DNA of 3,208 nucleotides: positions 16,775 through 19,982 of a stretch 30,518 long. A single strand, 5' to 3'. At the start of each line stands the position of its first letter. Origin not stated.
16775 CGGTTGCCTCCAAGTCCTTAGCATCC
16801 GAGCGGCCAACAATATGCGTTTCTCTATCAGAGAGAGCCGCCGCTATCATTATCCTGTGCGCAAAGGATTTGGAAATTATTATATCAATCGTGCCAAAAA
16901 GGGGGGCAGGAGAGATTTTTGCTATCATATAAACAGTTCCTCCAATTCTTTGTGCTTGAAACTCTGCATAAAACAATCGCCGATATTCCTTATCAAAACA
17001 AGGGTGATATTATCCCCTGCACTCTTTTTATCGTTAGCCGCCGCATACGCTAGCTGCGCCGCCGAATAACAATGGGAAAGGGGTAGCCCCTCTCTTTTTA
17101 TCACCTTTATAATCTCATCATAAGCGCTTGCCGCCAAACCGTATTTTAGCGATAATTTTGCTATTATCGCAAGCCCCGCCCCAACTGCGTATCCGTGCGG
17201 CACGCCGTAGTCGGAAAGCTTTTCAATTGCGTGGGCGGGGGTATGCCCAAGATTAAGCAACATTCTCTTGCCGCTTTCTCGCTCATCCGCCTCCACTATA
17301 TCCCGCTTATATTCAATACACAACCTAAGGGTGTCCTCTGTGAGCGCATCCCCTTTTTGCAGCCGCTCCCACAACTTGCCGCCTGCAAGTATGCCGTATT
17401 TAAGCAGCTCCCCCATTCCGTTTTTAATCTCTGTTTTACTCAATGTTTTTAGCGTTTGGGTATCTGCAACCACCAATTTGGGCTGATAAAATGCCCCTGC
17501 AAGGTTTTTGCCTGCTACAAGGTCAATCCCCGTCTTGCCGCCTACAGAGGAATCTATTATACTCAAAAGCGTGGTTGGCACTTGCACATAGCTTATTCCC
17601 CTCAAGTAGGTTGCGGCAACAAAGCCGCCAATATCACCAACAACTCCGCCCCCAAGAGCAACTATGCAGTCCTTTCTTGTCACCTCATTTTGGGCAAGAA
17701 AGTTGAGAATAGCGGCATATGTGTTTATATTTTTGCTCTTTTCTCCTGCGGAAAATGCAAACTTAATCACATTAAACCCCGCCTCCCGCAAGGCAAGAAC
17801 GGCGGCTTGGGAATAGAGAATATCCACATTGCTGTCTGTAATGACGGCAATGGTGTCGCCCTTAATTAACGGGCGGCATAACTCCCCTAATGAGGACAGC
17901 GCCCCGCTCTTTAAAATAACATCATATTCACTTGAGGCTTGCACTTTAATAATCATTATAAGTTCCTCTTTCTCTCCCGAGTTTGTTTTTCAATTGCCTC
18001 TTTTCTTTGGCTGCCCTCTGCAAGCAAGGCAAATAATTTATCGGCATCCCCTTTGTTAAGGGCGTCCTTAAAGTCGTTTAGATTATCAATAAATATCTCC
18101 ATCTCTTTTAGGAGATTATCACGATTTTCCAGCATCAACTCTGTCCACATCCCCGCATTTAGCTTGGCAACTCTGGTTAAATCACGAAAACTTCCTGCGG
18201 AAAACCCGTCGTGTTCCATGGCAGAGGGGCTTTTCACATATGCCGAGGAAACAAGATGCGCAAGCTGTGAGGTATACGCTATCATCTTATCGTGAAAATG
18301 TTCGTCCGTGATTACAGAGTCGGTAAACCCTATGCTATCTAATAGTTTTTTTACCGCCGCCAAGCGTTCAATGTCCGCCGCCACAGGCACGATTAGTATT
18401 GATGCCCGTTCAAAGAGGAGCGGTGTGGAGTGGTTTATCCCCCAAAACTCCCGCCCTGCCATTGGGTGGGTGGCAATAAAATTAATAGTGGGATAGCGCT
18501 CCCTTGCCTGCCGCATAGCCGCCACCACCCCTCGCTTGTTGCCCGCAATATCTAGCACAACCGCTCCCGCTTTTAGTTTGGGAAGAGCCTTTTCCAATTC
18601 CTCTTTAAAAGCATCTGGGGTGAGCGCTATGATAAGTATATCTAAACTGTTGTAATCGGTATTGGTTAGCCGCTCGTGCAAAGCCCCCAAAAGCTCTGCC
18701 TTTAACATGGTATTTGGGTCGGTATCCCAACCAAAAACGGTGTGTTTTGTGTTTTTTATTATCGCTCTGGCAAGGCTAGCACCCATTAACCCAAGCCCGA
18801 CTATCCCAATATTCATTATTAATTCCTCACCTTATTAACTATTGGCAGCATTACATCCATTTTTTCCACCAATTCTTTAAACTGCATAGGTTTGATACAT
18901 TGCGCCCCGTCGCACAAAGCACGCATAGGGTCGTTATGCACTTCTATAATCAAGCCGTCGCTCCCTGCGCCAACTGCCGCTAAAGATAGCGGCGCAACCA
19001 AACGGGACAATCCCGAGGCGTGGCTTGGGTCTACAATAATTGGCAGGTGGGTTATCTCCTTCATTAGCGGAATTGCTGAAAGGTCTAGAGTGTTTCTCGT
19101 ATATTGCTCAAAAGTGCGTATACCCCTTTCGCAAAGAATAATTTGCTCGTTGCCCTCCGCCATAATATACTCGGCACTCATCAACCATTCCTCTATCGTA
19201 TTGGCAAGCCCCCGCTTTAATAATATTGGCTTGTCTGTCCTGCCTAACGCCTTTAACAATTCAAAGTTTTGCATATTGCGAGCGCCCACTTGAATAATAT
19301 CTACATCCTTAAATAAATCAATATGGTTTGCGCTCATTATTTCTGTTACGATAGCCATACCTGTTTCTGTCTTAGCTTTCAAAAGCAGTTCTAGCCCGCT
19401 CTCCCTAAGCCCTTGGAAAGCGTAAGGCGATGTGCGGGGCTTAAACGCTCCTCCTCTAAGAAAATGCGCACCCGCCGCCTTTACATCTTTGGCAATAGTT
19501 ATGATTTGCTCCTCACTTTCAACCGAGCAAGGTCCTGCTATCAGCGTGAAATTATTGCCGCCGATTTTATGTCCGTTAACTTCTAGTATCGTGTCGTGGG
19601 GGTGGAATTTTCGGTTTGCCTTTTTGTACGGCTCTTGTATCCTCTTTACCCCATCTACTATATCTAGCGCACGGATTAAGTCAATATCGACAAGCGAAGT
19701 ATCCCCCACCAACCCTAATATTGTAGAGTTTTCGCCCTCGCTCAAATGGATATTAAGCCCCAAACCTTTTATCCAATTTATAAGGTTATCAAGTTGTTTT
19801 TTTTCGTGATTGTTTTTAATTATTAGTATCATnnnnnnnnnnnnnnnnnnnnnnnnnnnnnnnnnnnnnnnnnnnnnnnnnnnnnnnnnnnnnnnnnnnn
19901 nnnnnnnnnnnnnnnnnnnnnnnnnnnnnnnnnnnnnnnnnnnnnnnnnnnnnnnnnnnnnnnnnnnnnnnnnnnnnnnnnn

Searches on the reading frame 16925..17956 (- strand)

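Call 47: search_protein_families(library=pfam, proteins=[window:16925-17956:-], max_evalue=0.00001)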
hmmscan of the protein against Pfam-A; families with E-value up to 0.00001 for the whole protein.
window:16925-17956:- (343 aa): 4 families
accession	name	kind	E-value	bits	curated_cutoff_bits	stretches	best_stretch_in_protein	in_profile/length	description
PF01761.26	DHQ_synthase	-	1.3e-45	154.1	24.2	1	67-178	3-114/115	3-dehydroquinate synthase N-terminal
PF24621.2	DHQS_C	-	6.8e-33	114.1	27.6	1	180-312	1-144/144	3-dehydroquinate synthase C-terminal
PF13685.12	Fe-ADH_2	-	2.1e-09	38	28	1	15-130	2-108/149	Iron-containing alcohol dehydrogenase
PF00465.25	Fe-ADH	-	2.5e-07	30.9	31.3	1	13-129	4-130/168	Iron-containing alcohol dehydrogenase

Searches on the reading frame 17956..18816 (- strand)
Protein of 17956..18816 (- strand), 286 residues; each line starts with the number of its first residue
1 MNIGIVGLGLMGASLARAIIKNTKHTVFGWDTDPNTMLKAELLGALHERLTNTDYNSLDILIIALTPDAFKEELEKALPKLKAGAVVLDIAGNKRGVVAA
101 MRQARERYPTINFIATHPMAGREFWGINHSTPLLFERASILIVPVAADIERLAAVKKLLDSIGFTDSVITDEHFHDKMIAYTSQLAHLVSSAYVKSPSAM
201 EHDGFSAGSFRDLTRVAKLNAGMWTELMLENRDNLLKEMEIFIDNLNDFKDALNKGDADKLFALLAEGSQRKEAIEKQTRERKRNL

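Call 47: search_protein_families(library=pfam, proteins=[window:17956-18816:-], max_evalue=0.00001)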
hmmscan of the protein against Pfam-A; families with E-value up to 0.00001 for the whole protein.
window:17956-18816:- (286 aa): 4 families
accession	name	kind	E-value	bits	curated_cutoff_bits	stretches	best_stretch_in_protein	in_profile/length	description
PF02153.23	PDH_N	-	3.6e-20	72.5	26.5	1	15-163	1-149/154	Prephenate dehydrogenase, nucleotide-binding domain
PF20463.3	PDH_C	-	9.3e-18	64.9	22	1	175-266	5-101/102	Prephenate dehydrogenase, dimerization domain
PF03446.21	NAD_binding_2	-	2.3e-07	31.4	21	1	2-91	1-93/161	NAD binding domain of 6-phosphogluconate dehydrogenase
PF03807.23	F420_oxidored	-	2.8e-07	31.5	21.6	1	3-91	2-92/94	NADP oxidoreductase coenzyme F420-dependent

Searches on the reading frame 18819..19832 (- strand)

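Call 47: search_protein_families(library=pfam, proteins=[window:18819-19832:-], max_evalue=0.00001)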
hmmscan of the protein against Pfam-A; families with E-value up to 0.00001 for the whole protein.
window:18819-19832:- (337 aa): 3 families
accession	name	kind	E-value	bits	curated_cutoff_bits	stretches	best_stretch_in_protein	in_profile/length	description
PF00793.26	DAHP_synth_1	-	2.4e-77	259.9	25.5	1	88-326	10-265/270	DAHP synthetase I family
PF18152.6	DAHP_snth_FXD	-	1.6e-20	73.2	27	1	1-67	1-67/67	DAHP synthase ferredoxin-like domain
PF03102.20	NeuB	-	1.6e-07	31.5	22.1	1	146-325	57-229/241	NeuB family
